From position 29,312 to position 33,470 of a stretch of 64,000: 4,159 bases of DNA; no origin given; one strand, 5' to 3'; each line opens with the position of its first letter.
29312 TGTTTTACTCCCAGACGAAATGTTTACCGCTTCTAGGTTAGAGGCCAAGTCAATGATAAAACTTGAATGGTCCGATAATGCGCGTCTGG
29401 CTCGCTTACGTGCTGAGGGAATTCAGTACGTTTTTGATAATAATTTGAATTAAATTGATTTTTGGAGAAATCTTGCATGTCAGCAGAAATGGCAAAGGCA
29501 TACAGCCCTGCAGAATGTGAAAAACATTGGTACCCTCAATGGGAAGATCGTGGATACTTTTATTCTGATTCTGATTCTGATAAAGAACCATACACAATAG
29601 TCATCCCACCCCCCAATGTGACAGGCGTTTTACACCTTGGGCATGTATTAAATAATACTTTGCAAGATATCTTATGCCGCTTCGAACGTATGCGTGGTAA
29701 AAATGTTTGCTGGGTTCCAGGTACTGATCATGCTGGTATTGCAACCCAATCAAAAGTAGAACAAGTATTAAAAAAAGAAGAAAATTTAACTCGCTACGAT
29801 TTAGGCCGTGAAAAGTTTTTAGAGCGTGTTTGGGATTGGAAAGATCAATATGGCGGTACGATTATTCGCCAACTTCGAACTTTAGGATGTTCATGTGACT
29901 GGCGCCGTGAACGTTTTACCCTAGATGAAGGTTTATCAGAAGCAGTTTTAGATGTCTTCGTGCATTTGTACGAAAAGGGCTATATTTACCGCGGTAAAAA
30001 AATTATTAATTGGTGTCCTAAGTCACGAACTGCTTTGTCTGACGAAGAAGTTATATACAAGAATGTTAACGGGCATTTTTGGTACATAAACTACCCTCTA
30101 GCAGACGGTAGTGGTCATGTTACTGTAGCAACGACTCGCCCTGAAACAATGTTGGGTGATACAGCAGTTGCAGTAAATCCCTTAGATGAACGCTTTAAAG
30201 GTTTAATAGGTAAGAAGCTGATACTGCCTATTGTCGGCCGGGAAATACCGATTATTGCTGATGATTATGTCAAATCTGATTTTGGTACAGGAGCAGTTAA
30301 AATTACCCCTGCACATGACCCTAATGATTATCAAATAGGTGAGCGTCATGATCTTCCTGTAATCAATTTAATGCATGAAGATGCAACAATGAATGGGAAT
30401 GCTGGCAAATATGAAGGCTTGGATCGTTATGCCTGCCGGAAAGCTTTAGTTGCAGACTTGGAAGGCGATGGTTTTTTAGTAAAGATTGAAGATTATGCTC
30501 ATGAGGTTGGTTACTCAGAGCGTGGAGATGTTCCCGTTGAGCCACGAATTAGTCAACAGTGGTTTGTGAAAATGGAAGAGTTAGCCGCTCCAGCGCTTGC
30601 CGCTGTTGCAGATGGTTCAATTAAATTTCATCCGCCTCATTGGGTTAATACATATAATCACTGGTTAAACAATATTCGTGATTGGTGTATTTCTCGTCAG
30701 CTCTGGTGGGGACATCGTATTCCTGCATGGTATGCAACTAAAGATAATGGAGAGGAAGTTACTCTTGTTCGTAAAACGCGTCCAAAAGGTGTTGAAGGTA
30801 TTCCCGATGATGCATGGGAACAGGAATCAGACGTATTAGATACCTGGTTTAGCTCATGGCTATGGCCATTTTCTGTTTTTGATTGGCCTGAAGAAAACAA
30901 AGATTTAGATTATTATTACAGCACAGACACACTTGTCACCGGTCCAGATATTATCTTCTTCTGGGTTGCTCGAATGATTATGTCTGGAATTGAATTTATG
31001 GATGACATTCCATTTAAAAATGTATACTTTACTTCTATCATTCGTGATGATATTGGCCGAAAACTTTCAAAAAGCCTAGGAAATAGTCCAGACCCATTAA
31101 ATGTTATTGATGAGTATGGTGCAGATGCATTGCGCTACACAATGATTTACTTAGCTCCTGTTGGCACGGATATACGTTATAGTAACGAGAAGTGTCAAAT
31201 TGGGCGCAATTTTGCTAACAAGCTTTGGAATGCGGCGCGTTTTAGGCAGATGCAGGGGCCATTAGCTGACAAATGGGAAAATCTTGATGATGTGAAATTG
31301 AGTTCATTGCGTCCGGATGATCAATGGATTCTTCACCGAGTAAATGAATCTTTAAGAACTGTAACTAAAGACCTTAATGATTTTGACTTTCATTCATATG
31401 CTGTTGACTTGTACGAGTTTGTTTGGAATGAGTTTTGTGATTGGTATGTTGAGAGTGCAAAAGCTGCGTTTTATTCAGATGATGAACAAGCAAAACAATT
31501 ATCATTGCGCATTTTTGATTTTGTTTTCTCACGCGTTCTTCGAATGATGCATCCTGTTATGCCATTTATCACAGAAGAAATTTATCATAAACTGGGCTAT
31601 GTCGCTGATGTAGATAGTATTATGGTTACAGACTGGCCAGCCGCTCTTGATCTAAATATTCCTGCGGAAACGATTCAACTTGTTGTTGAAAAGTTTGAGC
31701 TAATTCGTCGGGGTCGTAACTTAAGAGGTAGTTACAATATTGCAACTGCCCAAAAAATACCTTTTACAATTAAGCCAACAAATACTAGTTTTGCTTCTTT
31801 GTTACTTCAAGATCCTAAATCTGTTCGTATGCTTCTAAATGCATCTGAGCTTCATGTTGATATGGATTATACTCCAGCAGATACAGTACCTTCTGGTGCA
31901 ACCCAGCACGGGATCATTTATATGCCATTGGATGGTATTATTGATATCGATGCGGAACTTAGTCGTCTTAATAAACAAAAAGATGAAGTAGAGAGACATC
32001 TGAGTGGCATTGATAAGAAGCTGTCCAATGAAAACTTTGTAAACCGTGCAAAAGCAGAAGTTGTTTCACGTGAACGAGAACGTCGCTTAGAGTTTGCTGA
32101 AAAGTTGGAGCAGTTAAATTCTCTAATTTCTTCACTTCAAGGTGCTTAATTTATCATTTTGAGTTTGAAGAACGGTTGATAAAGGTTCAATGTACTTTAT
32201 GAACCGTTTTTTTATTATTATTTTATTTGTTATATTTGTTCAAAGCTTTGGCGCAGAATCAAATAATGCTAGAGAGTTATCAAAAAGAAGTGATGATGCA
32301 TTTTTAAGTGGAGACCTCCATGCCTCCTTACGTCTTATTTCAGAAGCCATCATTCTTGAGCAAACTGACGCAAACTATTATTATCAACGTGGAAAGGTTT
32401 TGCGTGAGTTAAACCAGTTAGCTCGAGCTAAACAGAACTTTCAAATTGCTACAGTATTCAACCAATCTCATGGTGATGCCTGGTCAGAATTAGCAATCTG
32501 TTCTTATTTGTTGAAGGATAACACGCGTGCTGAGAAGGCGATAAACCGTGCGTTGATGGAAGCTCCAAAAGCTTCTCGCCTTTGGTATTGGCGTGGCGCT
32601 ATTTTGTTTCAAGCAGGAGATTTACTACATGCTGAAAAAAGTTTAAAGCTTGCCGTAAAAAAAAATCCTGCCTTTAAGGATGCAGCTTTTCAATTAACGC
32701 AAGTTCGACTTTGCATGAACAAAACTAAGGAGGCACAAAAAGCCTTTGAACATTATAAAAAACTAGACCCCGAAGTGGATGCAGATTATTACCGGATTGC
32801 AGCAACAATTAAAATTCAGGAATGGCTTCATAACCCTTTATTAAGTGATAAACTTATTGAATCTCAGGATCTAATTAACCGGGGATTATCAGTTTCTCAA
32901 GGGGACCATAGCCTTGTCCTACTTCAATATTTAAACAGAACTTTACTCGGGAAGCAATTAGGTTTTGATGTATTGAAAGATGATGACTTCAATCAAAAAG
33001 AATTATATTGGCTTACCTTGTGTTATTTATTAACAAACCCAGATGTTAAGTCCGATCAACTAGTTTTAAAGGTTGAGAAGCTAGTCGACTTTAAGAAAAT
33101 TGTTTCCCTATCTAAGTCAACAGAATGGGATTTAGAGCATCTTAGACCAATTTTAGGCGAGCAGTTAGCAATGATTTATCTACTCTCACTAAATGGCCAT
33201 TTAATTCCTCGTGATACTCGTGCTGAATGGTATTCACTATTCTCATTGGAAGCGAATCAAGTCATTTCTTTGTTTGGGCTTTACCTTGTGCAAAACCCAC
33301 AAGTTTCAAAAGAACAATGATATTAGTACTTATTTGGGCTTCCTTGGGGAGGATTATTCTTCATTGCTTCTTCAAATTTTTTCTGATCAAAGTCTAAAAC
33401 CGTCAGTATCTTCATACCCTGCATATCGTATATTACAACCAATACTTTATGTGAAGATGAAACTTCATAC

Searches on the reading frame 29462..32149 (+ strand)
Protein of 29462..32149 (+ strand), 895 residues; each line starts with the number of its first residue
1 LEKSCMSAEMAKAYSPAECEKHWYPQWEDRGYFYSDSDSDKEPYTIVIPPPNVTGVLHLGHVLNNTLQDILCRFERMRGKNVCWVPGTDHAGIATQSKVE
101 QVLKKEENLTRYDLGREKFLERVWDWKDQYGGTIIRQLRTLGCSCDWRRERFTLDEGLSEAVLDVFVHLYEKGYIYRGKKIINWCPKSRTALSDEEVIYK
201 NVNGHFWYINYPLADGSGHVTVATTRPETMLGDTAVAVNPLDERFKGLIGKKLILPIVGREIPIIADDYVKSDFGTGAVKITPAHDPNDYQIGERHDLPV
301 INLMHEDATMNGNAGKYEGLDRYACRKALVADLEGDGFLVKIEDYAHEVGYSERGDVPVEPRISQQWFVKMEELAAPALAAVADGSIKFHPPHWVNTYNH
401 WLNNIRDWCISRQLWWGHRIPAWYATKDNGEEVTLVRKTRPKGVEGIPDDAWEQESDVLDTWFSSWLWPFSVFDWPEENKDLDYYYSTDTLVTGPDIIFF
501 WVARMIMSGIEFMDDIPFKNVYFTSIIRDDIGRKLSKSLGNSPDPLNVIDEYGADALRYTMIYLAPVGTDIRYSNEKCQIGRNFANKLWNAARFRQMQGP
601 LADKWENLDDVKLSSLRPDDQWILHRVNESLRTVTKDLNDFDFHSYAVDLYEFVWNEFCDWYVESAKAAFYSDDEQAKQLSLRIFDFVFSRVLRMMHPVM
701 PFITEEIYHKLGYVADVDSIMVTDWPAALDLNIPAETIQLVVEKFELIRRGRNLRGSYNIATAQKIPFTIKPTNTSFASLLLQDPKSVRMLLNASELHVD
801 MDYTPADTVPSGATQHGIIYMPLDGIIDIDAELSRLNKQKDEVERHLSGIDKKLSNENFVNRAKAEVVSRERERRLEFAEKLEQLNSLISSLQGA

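Call 67: search_protein_families(library=pfam, proteins=[window:29462-32149:+], max_evalue=0.0001)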
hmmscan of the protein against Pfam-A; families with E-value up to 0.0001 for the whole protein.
window:29462-32149:+ (895 aa): 5 families
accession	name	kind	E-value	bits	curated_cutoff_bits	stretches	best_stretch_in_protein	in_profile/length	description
PF00133.28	tRNA-synt_1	-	4.7e-142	474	22.7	1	23-573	2-413/414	tRNA synthetases class I (I, L, M and V)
PF08264.19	Anticodon_1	-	1.8e-35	122.4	25.1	1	620-767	1-145/148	Anticodon-binding domain of tRNA ligase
PF09334.17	tRNA-synt_1g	-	7.3e-25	88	20.1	2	49-197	6-135/391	tRNA synthetases class I (M)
PF10458.14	Val_tRNA-synt_C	-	1.3e-12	48.2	25.9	1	828-892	1-65/66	Valyl tRNA synthetase tRNA binding arm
PF13603.12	tRNA-synt_1_2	-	4.1e-12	46.4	25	1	249-307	85-143/185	Leucyl-tRNA synthetase, editing domain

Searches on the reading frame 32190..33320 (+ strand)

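Call 68: search_protein_families(library=pfam, proteins=[window:32190-33320:+], max_evalue=0.0001)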
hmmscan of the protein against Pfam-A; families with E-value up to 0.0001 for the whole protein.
window:32190-33320:+ (376 aa): 8 families
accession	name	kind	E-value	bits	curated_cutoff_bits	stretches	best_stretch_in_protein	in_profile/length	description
PF07719.23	TPR_2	-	3.1e-14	52.3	27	0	130-161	2-33/34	Tetratricopeptide repeat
PF13432.12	TPR_16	-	2.3e-09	37.9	32.7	1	65-127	1-63/65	Tetratricopeptide repeat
PF00515.34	TPR_1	-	4.7e-09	36.1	27.8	0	130-160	2-32/34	Tetratricopeptide repeat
PF14559.12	TPR_19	-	2.6e-08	34.5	25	0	139-205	1-66/68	Tetratricopeptide repeat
PF13181.12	TPR_8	-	6.6e-08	32.6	25.7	0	61-85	1-25/34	Tetratricopeptide repeat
PF13431.12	TPR_17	-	7.8e-08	32.5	24.4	0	52-82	4-34/34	Tetratricopeptide repeat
PF13428.12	TPR_14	-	1.6e-07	31.8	23.5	0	130-171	2-43/44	Tetratricopeptide repeat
PF13371.12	TPR_9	-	2.4e-07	31.1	35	1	109-166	9-66/73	Tetratricopeptide repeat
